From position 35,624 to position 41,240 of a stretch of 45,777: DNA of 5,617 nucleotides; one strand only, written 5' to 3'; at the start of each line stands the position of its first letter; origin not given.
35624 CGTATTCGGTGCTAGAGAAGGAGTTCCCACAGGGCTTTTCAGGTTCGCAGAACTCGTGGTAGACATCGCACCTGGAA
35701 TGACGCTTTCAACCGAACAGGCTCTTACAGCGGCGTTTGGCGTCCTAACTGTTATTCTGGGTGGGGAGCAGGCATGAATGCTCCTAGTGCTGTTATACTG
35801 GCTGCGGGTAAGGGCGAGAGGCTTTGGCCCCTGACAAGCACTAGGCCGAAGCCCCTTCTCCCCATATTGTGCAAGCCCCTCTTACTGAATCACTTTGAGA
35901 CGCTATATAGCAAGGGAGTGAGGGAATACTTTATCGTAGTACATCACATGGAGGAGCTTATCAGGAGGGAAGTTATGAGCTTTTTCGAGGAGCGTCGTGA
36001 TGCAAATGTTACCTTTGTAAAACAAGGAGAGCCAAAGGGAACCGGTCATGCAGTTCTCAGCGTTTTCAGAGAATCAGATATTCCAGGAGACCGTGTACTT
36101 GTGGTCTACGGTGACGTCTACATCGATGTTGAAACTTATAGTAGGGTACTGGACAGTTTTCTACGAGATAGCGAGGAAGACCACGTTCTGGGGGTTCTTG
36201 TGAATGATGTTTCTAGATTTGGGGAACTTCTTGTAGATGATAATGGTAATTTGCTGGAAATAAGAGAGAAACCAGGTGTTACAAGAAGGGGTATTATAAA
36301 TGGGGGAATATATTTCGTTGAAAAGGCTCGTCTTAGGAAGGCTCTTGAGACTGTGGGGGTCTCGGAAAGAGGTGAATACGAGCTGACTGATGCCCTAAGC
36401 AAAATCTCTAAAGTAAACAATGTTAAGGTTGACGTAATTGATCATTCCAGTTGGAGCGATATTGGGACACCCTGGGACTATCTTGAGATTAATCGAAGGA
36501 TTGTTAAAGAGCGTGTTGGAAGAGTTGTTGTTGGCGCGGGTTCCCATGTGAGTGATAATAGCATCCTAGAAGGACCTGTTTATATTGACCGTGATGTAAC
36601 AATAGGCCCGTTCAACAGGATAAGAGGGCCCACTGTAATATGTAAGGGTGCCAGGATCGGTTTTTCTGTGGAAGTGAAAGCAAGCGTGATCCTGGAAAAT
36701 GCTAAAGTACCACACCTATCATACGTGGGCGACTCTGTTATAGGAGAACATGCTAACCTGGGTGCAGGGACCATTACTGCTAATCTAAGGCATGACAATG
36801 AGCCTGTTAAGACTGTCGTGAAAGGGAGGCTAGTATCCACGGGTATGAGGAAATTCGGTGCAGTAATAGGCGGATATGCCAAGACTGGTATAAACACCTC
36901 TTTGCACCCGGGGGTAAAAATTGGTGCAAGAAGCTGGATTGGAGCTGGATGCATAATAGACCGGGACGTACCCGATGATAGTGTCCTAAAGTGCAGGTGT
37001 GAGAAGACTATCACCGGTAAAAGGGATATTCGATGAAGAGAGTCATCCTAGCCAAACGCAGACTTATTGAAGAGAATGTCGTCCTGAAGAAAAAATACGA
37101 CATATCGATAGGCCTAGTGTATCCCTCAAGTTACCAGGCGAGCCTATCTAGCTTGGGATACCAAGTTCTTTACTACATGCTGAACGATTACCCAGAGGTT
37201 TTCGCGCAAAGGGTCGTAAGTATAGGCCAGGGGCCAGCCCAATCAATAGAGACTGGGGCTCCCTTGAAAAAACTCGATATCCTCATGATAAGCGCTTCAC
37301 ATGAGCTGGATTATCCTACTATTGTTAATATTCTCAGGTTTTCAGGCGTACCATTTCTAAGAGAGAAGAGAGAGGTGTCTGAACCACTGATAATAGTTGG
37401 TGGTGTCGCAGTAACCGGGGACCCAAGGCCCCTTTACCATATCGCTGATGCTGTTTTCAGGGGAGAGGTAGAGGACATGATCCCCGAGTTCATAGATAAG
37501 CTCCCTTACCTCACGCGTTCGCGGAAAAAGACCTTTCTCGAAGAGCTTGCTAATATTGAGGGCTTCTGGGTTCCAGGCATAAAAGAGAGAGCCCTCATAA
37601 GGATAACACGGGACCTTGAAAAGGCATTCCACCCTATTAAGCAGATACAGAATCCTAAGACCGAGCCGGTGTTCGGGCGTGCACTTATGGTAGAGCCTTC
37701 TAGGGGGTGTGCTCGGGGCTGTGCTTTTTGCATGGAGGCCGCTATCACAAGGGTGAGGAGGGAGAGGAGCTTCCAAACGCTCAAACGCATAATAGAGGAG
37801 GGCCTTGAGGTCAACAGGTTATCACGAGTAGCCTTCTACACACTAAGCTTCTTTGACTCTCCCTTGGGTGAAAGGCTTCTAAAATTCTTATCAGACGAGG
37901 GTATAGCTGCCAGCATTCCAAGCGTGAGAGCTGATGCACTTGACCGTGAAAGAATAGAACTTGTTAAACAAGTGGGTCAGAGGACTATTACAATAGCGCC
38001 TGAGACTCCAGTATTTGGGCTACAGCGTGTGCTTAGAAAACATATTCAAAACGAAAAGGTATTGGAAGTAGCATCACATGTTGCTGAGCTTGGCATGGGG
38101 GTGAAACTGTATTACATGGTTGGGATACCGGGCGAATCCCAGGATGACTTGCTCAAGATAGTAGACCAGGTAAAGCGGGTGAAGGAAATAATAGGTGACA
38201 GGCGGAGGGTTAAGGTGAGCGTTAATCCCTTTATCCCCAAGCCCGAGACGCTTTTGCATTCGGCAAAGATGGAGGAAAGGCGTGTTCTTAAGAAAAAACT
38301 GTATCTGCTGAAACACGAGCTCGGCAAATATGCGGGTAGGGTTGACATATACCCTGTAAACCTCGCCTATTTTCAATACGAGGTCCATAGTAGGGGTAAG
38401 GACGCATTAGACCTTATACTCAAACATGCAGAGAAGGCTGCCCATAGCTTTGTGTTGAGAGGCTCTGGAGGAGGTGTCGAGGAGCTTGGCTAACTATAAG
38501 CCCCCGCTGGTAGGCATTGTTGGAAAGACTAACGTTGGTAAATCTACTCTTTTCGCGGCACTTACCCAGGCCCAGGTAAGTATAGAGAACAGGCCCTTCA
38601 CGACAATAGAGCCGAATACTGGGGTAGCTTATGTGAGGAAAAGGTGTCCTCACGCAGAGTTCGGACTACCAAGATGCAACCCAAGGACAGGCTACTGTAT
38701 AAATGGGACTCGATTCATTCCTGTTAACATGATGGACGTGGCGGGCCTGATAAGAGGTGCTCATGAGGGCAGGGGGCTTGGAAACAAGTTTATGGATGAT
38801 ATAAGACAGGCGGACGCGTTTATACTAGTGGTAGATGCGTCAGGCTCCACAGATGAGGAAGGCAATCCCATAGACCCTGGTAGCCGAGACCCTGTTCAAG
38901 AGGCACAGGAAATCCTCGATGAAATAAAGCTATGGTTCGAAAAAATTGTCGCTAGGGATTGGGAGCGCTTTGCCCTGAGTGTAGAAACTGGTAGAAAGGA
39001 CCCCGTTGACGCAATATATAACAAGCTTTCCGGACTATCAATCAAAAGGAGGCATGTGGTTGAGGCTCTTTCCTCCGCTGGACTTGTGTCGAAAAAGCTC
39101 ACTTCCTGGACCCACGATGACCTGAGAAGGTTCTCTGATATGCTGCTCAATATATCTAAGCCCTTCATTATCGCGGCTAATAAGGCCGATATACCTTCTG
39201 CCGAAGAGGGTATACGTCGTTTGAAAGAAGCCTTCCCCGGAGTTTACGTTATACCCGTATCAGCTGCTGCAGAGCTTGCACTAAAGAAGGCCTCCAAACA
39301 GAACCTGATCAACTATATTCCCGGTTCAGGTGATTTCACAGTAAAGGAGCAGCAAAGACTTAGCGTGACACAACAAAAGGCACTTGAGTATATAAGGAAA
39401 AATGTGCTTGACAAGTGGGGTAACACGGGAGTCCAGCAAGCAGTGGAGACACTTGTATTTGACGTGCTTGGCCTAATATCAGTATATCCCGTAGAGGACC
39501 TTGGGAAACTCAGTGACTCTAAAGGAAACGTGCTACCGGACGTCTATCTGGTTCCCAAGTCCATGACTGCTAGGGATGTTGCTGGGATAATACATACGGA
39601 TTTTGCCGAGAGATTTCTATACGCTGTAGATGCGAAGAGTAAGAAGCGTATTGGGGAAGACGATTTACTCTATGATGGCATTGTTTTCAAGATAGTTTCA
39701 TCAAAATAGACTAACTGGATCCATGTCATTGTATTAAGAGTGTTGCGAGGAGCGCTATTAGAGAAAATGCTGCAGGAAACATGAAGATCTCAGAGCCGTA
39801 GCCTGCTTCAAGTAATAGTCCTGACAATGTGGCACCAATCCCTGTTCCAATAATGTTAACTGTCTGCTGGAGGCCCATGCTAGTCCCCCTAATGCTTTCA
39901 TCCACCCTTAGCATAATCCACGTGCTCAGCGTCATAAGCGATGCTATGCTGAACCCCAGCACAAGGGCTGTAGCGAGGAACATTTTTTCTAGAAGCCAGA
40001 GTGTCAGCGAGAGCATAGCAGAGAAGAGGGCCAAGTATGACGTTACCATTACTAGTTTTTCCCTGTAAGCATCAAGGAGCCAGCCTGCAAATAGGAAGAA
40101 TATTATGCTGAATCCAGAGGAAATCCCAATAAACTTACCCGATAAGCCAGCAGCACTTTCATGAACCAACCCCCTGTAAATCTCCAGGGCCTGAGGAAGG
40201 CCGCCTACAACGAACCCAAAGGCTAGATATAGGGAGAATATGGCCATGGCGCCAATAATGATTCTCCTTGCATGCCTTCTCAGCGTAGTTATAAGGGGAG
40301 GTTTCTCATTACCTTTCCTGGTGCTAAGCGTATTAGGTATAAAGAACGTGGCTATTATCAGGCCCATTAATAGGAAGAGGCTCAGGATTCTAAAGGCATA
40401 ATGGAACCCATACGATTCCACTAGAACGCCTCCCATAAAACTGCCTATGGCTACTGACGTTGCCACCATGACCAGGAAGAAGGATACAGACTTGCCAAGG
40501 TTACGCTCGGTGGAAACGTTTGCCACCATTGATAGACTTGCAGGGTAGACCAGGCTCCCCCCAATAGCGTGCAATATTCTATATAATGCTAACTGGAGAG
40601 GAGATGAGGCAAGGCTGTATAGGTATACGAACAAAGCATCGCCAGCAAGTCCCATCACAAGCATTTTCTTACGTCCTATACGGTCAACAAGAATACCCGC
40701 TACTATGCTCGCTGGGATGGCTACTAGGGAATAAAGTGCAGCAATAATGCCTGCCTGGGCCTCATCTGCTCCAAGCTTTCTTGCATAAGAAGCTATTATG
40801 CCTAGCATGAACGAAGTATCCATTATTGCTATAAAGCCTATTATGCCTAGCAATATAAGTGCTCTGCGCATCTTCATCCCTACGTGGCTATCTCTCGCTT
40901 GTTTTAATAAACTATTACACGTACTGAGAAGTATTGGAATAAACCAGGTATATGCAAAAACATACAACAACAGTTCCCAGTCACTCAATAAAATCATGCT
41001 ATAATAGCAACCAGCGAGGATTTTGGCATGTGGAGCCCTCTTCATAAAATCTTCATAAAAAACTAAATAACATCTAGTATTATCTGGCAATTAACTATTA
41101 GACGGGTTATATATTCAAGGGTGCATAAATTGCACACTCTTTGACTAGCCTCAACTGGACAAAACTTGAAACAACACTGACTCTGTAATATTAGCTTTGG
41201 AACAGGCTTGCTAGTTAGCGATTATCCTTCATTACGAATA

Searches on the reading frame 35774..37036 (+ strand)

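Call 39: search_protein_families(library=pfam, proteins=[window:35774-37036:+], max_evalue=0.01)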
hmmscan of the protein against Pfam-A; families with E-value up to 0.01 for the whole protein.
window:35774-37036:+ (420 aa): 5 families
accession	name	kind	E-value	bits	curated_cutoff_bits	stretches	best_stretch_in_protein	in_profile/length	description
PF00483.29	NTP_transferase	-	3.6e-37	128.7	21.2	1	6-244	2-243/245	Nucleotidyl transferase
PF00132.30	Hexapep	-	2.2e-15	56.1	27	4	269-302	2-35/36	Bacterial transferase hexapeptide (six repeats)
PF12804.13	NTP_transf_3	-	5.2e-11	43.4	27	1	6-133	1-115/160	MobA-like NTP transferase domain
PF25084.1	LbH_EIF2B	-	7.9e-08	32.7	54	1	258-333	11-85/105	EIF2B subunit epsilon LbH domain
PF24894.1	Hexapep_GlmU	-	0.0032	18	23.3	0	288-332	20-63/104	GlmU-like, C-terminal hexapeptide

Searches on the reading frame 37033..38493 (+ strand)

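Call 39: search_protein_families(library=pfam, proteins=[window:37033-38493:+], max_evalue=0.01)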
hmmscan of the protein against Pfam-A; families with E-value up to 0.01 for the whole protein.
window:37033-38493:+ (486 aa): 3 families
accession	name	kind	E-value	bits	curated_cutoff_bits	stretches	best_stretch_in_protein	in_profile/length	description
PF19864.5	Radical_SAM_N2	-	5.3e-29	101.1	29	1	42-181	1-151/151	Radical SAM proteins, N-terminal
PF04055.27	Radical_SAM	-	1.2e-17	65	29.5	1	220-379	1-165/166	Radical SAM superfamily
PF02310.24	B12-binding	-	0.00021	21.5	32.1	1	79-153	50-120/121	B12 binding domain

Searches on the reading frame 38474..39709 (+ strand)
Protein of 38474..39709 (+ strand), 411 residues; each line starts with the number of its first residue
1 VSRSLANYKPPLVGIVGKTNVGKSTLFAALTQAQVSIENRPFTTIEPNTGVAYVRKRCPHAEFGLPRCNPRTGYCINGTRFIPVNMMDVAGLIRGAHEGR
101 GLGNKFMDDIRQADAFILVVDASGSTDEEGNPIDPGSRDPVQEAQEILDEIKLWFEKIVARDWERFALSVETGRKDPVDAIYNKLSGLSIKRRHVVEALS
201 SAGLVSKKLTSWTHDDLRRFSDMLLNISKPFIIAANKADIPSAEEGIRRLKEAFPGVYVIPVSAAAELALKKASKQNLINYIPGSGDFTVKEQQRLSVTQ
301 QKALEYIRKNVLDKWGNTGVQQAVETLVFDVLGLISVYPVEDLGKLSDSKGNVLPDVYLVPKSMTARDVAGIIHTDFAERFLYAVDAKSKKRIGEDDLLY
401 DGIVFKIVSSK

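Call 39: search_protein_families(library=pfam, proteins=[window:38474-39709:+], max_evalue=0.01)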
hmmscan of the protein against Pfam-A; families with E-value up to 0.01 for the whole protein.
window:38474-39709:+ (411 aa): 6 families
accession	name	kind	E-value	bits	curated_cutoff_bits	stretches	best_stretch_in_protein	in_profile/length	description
PF08438.16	YGR210-like_G4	-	3.5e-38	130.8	24.7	1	234-342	1-108/108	Obg-like GTPase YGR210-like, G4 motif-containing domain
PF01926.29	MMR_HSR1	-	7.3e-20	71.6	21.9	1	13-128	2-86/113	50S ribosome-binding GTPase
PF02421.24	FeoB_N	-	7.5e-07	29.2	27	1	13-53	3-43/156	Ferrous iron transport protein B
PF02824.27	TGS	-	1e-06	29.1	22.2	1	354-408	5-59/60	TGS domain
PF00009.33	GTP_EFTU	-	0.0004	20.5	26.5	0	13-40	6-33/188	Elongation factor Tu GTP binding domain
PF06071.19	YchF-GTPase_C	-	0.0034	17.9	27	1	360-384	17-41/84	Protein of unknown function (DUF933)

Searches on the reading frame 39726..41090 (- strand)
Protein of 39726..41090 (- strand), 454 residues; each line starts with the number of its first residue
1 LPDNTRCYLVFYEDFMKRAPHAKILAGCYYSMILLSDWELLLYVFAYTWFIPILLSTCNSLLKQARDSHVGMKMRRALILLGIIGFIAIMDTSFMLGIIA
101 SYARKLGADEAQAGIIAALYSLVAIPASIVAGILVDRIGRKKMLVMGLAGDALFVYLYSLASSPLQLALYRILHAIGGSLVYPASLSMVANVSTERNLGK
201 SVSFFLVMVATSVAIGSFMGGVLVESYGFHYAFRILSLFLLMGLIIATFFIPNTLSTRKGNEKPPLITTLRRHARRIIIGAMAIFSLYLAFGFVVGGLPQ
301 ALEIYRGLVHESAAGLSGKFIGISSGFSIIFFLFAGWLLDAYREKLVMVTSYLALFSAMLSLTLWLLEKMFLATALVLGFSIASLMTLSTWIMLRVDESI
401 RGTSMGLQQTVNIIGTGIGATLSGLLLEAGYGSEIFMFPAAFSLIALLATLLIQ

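Call 39: search_protein_families(library=pfam, proteins=[window:39726-41090:-], max_evalue=0.01)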
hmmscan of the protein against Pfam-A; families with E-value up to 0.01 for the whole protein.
window:39726-41090:- (454 aa): 5 families
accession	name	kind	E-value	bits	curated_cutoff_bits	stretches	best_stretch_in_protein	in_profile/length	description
PF07690.21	MFS_1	-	3.2e-52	178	33.4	2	82-411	2-338/347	Major Facilitator Superfamily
PF12832.13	MFS_1_like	-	7.9e-12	45.3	25.2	1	42-234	162-372/373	MFS_1 like family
PF00083.30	Sugar_tr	-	1.2e-07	31.4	22.3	1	82-254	17-194/452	Sugar (and other) transporter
PF05977.19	MFS_3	-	7.4e-06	25.1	27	1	111-247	45-390/524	Transmembrane secretion effector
PF03092.22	BT1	-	0.00084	18.6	22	1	132-267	45-191/432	BT1 family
